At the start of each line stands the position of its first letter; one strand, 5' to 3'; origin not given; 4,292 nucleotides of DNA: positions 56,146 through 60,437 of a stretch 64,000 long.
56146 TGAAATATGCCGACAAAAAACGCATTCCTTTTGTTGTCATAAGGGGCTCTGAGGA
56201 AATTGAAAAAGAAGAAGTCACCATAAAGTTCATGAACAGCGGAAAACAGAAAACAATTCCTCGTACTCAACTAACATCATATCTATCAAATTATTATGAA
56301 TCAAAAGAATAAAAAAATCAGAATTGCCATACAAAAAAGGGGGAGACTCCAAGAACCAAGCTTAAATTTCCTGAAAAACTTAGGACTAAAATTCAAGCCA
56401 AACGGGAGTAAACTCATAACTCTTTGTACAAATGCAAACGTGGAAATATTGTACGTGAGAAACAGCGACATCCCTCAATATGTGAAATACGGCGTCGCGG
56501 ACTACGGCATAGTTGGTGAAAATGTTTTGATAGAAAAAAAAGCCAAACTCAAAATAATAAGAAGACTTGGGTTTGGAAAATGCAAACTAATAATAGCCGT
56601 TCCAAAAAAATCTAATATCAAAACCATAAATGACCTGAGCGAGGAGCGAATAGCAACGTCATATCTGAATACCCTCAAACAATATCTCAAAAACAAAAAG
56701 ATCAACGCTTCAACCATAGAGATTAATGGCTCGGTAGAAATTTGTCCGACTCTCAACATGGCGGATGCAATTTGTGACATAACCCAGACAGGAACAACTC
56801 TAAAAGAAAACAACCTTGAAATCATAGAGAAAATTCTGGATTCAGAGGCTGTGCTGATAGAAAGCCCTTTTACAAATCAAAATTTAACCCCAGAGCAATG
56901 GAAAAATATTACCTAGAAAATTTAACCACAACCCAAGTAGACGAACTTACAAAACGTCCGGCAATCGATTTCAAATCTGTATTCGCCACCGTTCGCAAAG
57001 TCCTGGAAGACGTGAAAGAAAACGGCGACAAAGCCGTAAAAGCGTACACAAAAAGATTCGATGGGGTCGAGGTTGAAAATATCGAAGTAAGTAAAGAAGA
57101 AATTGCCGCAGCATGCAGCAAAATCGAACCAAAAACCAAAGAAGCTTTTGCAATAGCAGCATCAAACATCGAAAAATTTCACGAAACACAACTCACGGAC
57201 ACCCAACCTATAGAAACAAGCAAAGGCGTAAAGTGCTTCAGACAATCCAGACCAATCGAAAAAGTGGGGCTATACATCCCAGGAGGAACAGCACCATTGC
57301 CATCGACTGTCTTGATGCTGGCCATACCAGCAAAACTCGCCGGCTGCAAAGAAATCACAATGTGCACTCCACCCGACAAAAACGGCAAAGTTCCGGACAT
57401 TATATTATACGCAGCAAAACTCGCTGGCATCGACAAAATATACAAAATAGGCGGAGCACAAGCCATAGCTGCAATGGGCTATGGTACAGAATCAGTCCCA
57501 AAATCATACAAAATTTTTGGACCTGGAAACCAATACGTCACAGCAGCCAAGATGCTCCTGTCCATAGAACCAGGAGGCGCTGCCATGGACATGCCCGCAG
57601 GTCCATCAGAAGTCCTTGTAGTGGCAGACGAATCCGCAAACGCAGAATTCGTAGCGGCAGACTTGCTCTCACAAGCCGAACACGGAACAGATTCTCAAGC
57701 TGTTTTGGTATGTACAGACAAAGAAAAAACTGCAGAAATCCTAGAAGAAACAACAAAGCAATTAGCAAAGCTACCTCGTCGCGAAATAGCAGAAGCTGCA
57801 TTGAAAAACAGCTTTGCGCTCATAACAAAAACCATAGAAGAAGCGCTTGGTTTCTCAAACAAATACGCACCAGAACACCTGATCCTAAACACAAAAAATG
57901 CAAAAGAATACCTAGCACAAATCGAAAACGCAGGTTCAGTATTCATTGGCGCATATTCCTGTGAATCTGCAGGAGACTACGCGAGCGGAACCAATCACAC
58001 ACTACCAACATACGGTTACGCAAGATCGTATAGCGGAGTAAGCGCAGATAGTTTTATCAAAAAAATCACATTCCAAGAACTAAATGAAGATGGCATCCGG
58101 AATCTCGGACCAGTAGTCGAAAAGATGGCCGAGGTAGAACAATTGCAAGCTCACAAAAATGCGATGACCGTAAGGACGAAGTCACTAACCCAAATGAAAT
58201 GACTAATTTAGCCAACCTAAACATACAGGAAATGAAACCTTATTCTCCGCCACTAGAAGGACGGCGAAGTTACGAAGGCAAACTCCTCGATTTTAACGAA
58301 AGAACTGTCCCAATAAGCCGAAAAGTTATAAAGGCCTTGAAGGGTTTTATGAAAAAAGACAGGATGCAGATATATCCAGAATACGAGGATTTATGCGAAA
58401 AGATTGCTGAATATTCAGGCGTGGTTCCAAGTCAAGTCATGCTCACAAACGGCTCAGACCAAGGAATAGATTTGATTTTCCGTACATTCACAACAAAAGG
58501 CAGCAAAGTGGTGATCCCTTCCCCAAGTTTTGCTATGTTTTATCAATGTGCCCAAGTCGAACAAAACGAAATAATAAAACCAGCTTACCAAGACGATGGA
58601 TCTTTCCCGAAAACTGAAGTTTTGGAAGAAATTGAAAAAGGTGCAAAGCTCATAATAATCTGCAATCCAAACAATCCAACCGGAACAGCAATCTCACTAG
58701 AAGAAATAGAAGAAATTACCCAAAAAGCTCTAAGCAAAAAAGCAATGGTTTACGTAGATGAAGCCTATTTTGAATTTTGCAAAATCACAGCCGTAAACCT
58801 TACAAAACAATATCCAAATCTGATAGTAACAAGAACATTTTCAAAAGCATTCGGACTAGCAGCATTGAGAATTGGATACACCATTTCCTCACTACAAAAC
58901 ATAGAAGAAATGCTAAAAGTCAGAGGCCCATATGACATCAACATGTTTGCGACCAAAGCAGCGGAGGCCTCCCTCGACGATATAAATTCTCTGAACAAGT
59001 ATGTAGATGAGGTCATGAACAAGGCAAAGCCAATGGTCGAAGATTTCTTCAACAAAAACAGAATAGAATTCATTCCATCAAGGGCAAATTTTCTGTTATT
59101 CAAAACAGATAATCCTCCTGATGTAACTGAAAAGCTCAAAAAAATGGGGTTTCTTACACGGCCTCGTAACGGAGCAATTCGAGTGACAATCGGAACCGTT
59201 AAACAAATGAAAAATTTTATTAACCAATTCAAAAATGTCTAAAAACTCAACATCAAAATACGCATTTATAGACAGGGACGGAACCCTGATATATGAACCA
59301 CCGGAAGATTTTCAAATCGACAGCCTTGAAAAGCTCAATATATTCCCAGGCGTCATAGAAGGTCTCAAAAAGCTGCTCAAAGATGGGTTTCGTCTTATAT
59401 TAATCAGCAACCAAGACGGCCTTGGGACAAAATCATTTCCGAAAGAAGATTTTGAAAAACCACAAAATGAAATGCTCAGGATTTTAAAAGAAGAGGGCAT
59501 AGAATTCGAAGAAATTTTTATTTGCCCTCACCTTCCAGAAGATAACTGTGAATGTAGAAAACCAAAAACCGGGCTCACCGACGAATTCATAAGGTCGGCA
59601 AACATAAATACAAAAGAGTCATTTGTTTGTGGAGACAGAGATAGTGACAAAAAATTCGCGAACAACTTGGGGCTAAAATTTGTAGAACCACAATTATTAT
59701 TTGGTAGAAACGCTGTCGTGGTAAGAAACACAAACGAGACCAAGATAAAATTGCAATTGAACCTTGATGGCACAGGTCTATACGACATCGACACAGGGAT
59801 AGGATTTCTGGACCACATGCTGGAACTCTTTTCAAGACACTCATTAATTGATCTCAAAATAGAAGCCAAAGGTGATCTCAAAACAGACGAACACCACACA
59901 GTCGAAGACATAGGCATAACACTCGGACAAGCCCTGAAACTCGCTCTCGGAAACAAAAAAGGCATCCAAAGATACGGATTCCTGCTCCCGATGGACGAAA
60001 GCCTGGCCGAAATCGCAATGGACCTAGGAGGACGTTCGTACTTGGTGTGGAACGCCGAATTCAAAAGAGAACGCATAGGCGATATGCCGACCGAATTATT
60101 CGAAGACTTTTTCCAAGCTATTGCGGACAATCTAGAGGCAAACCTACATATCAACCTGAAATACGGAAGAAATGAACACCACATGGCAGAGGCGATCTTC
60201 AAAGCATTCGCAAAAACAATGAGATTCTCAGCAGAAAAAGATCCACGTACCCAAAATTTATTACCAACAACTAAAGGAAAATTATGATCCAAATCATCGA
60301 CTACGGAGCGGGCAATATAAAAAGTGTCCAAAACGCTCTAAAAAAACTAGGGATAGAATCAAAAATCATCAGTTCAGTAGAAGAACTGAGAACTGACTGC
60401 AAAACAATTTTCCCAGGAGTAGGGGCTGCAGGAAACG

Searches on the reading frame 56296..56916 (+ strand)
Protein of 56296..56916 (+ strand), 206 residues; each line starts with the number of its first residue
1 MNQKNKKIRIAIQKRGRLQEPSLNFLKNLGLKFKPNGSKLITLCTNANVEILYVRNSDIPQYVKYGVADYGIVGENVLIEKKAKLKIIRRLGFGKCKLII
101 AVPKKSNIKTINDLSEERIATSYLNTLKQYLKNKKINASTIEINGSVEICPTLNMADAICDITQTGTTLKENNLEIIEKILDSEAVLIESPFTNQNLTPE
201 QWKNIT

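Call 57: search_protein_families(library=pfam, proteins=[window:56296-56916:+], max_evalue=0.001)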
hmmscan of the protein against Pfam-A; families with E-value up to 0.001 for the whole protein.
window:56296-56916:+ (206 aa): 2 families
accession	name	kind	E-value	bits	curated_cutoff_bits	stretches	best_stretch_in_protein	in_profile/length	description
PF01634.23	HisG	-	9.8e-53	178.8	25.5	1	55-192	1-140/158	ATP phosphoribosyltransferase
PF09084.16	NMT1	-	6.9e-05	23.3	20.5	1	49-153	23-137/216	NMT1/THI5 like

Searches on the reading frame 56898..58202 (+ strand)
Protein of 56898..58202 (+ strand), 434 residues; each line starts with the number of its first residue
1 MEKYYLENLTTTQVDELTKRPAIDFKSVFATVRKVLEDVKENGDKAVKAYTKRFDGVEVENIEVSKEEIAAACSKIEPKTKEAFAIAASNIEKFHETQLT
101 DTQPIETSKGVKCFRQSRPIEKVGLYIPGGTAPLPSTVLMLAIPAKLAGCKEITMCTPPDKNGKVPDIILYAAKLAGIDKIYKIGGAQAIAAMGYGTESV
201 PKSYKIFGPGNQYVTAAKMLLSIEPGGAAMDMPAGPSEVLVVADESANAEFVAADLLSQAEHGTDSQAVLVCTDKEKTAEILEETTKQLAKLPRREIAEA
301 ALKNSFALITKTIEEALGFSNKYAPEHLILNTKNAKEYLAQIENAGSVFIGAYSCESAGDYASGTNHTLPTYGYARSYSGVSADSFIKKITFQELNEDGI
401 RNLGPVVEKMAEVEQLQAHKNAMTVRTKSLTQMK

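Call 57: search_protein_families(library=pfam, proteins=[window:56898-58202:+], max_evalue=0.001)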
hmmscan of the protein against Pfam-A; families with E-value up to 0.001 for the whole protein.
window:56898-58202:+ (434 aa): 1 family
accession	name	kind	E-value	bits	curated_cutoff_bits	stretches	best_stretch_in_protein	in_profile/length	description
PF00815.25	Histidinol_dh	-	8.6e-171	568.9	27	1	19-426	2-410/411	Histidinol dehydrogenase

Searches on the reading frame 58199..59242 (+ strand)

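Call 57: search_protein_families(library=pfam, proteins=[window:58199-59242:+], max_evalue=0.001)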
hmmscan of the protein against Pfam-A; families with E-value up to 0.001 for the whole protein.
window:58199-59242:+ (347 aa): 3 families
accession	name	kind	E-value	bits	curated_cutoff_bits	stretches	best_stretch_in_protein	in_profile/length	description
PF00155.27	Aminotran_1_2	-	6.8e-50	170.7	19.7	1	33-342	9-359/361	Aminotransferase class I and II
PF00266.25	Aminotran_5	-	8.1e-07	28.8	21.5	1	56-189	39-177/371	Aminotransferase class-V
PF01212.27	Beta_elim_lyase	-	0.00023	21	27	1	60-189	32-170/288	Beta-eliminating lyase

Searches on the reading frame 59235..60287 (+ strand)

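Call 57: search_protein_families(library=pfam, proteins=[window:59235-60287:+], max_evalue=0.001)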
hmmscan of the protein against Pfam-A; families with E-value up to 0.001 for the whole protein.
window:59235-60287:+ (350 aa): 4 families
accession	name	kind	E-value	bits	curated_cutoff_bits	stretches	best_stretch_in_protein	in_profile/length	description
PF00475.24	IGPD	-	2.6e-64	216.1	27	1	187-329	1-144/144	Imidazoleglycerol-phosphate dehydratase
PF08645.17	PNK3P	-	4.4e-15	56.2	22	1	10-156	3-161/161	Polynucleotide kinase 3 phosphatase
PF13242.12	Hydrolase_like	-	1.8e-06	28.2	22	1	107-150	2-46/75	HAD-hyrolase-like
PF13419.12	HAD_2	-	2e-06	28.5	23.8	0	102-150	128-176/178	Haloacid dehalogenase-like hydrolase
